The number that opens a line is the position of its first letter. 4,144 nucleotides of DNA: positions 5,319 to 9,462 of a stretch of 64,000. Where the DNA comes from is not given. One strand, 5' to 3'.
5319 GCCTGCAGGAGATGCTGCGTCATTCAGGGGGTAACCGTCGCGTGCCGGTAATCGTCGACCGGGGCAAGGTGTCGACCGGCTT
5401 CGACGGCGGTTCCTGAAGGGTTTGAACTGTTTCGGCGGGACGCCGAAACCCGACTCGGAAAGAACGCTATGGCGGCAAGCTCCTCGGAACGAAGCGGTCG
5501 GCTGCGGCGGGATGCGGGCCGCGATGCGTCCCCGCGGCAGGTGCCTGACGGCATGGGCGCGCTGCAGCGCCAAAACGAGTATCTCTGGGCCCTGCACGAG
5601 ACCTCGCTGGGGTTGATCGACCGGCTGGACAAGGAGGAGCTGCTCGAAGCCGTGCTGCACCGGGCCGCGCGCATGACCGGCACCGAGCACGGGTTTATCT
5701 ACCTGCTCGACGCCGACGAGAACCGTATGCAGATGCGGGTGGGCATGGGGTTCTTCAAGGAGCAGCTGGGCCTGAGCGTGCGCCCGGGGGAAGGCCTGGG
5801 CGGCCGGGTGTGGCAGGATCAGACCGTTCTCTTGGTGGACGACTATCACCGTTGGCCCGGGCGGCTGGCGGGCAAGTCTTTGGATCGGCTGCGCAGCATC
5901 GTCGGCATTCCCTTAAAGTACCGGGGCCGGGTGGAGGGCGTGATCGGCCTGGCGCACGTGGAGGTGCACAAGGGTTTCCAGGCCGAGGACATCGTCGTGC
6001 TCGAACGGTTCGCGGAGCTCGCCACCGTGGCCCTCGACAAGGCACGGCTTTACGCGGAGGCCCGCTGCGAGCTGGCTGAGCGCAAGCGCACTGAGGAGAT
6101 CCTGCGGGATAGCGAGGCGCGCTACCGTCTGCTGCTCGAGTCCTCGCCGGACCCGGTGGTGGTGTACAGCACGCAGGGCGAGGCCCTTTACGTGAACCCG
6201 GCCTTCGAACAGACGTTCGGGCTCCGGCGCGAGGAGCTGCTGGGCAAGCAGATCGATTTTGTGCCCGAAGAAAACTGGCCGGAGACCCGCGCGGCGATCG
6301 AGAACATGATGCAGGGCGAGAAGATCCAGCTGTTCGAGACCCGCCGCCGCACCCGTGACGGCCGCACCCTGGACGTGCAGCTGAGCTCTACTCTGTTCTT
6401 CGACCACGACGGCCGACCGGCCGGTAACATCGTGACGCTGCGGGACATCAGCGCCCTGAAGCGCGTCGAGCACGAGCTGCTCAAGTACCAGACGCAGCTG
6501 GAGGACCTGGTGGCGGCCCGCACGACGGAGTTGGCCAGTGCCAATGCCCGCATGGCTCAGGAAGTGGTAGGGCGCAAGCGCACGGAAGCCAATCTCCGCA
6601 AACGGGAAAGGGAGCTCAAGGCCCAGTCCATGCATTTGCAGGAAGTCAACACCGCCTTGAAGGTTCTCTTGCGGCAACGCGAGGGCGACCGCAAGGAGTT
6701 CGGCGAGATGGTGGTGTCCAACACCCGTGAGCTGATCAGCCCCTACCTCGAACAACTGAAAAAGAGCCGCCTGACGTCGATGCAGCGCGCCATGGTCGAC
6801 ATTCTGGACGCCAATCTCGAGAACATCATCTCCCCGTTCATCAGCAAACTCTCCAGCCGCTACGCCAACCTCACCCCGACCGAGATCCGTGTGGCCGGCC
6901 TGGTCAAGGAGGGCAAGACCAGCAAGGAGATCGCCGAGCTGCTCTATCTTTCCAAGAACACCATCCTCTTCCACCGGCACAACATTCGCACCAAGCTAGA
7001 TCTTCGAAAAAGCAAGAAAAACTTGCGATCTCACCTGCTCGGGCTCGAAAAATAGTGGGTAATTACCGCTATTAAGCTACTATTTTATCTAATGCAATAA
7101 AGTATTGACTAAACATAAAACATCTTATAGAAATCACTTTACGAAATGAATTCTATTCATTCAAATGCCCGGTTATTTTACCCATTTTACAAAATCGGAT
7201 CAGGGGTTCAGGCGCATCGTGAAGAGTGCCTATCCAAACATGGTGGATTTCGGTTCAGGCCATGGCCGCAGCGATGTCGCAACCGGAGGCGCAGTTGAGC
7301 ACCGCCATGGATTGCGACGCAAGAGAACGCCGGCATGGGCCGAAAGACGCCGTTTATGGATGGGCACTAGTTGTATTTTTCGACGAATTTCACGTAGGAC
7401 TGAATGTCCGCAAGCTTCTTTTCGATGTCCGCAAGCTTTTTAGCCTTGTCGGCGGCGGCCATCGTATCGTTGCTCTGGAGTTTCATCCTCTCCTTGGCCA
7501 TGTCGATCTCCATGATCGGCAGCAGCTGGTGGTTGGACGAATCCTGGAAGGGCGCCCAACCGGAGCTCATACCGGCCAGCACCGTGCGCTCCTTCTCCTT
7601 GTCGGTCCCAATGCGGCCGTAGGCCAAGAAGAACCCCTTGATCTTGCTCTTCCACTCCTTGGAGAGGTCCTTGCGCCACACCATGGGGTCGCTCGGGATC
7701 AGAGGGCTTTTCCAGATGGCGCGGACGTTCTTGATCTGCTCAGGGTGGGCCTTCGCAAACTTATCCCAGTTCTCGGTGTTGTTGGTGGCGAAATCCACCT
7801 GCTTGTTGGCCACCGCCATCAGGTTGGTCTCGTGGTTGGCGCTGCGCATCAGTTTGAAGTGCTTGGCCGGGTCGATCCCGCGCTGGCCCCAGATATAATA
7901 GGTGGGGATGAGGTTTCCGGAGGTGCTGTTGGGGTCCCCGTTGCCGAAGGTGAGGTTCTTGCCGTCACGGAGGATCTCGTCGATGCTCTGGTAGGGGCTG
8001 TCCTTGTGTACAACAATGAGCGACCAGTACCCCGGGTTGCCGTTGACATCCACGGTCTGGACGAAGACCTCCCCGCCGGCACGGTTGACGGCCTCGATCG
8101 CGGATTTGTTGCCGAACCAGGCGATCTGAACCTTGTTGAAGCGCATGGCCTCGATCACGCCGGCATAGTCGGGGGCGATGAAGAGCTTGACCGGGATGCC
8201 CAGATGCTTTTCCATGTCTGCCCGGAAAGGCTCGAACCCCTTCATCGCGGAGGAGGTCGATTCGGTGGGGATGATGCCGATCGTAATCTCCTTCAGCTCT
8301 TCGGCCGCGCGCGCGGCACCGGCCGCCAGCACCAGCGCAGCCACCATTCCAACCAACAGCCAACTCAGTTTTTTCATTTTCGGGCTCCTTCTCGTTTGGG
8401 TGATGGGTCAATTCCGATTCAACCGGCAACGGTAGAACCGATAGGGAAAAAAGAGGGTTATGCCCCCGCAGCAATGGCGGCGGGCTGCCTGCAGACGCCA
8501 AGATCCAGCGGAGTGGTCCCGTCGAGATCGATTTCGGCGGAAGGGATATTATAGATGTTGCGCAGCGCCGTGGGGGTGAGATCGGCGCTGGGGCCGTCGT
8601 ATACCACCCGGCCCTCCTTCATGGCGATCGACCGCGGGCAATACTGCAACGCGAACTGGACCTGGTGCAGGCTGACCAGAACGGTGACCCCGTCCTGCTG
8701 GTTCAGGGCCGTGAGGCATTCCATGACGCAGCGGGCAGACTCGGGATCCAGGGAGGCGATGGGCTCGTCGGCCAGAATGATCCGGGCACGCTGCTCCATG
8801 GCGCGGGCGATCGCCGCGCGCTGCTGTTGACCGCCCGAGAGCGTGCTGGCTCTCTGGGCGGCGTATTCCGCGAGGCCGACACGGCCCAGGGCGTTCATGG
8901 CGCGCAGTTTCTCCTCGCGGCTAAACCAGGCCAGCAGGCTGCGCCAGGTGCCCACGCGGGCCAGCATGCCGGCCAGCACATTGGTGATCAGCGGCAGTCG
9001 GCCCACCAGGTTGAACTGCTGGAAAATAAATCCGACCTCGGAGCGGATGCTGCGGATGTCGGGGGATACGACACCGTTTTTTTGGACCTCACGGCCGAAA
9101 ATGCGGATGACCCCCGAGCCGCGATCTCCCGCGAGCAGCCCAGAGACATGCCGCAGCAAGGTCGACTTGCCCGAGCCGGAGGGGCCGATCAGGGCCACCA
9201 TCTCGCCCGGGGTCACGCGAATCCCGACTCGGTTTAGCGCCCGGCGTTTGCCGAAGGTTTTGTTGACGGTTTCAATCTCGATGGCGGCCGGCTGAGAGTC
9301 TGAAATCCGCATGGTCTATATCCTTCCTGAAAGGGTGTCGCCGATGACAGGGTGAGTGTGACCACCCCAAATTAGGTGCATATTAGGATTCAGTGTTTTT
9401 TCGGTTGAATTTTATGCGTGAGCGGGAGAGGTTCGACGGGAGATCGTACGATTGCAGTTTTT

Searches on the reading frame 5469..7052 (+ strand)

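Call 36: search_protein_families(library=ncbifam, proteins=[window:5469-7052:+], max_evalue=1e-8)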
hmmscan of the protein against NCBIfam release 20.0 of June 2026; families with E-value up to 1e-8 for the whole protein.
window:5469-7052:+ (528 aa): 5 families
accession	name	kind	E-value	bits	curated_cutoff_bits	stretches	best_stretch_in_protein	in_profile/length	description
TIGR00229.1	sensory_box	domain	3.9e-28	98.1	22.9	1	213-337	1-126/126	PAS domain S-box protein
NF053781.1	cdiGMPphdstlr2612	equivalog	1.6e-15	55.9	1600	1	200-335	698-834/1268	Tlr1612 family c-di-GMP phosphodiesterase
NF047874.1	MASE3_PAS_HK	subfamily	3.8e-15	55.7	560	1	196-344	244-388/655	MASE3 domain-containing sensor histidine kinase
NF041831.1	NO_HK_NahK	exception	1.2e-12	46.7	1500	1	181-385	286-489/854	hybrid sensor histidine kinase/response regulator NahK/ErcS'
NF008468.0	PRK11360.1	equivalog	2.3e-11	42.8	646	1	212-339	263-389/616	two-component system sensor histidine kinase AtoS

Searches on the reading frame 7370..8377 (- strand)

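Call 36: search_protein_families(library=ncbifam, proteins=[window:7370-8377:-], max_evalue=1e-8)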
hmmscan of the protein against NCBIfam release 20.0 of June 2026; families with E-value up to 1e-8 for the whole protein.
window:7370-8377:- (336 aa): 3 families
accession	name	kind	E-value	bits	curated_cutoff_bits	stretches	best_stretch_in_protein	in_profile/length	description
TIGR03431.1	PhnD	equivalog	7.4e-97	324.2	261.1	1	7-296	5-287/288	phosphonate ABC transporter substrate-binding protein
TIGR01098.1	3A0109s03R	subfamily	1.1e-79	267.5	112.05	1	1-252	1-252/253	phosphate/phosphite/phosphonate ABC transporter substrate-binding protein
TIGR04553.1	ABC_peri_selen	hypoth_equivalog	9.9e-28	97.2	250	1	32-253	3-225/266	putative selenate ABC transporter substrate-binding protein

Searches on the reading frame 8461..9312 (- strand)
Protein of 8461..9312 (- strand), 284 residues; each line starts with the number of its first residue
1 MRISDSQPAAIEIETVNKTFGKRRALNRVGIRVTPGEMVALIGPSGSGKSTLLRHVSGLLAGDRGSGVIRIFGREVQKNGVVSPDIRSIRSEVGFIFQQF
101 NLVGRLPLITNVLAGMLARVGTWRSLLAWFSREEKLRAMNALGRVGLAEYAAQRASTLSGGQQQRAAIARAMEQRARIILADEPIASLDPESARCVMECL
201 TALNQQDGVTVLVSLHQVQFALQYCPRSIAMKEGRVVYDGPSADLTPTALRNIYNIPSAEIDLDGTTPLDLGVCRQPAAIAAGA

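Call 36: search_protein_families(library=ncbifam, proteins=[window:8461-9312:-], max_evalue=1e-8)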
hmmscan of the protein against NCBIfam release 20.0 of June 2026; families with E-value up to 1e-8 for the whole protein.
window:8461-9312:- (284 aa): 175 families (the best 25 are shown)
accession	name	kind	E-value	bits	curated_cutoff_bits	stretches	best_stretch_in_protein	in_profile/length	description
NF007438.0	PRK09984.1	equivalog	1.4e-94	316.2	365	1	10-250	4-245/262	phosphonate ABC transporter ATP-binding protein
TIGR02315.1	ABC_phnC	equivalog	5.3e-85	284.7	266.1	1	11-255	2-243/243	phosphonate ABC transporter ATP-binding protein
NF007027.0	PRK09493.1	equivalog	1.5e-48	165.2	379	1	11-246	2-224/240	glutamine ABC transporter ATP-binding protein GlnQ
NF008428.0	PRK11264.1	equivalog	1.4e-42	145.7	406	1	10-245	3-231/250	L-cystine ABC transporter ATP-binding protein TcyN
TIGR02982.1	heterocyst_DevA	subfamily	2.1e-42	145.2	295.8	1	11-236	2-219/220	ABC exporter ATP-binding subunit, DevA family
TIGR03005.1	ectoine_ehuA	equivalog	1.9e-41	142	345.4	1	11-245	1-234/252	ectoine/hydroxyectoine ABC transporter ATP-binding protein EhuA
TIGR02673.1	FtsE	equivalog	9.6e-41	139.8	264.85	1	11-235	2-214/214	cell division ATP-binding protein FtsE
NF008338.0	PRK11124.1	equivalog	5.3e-40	137.4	369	1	10-244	2-227/242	arginine ABC transporter ATP-binding protein ArtP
TIGR03873.1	F420-0_ABC_ATP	hypoth_equivalog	5.3e-39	134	372.4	1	12-258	3-238/256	putative F420-0 ABC transporter ATP-binding protein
TIGR04521.1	ECF_ATPase_2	equivalog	5.8e-39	133.9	330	2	133-245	119-232/279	energy-coupling factor transporter ATPase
TIGR03608.1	L_ocin_972_ABC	subfamily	2.7e-38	131.5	254.85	1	13-221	1-197/206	putative bacteriocin export ABC transporter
NF010068.0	PRK13548.1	equivalog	3.9e-38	131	261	1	9-257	4-243/261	heme ABC transporter ATP-binding protein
TIGR03265.1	PhnT2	equivalog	4.7e-37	128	457.7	1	10-240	4-217/353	putative 2-aminoethylphosphonate ABC transporter ATP-binding protein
TIGR00972.1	3a0107s01c2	equivalog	6e-37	127.3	343.2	1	11-245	2-230/248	phosphate ABC transporter ATP-binding protein PstB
TIGR00968.1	3a0106s01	subfamily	8.1e-37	127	342.75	1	11-244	1-217/237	sulfate ABC transporter ATP-binding protein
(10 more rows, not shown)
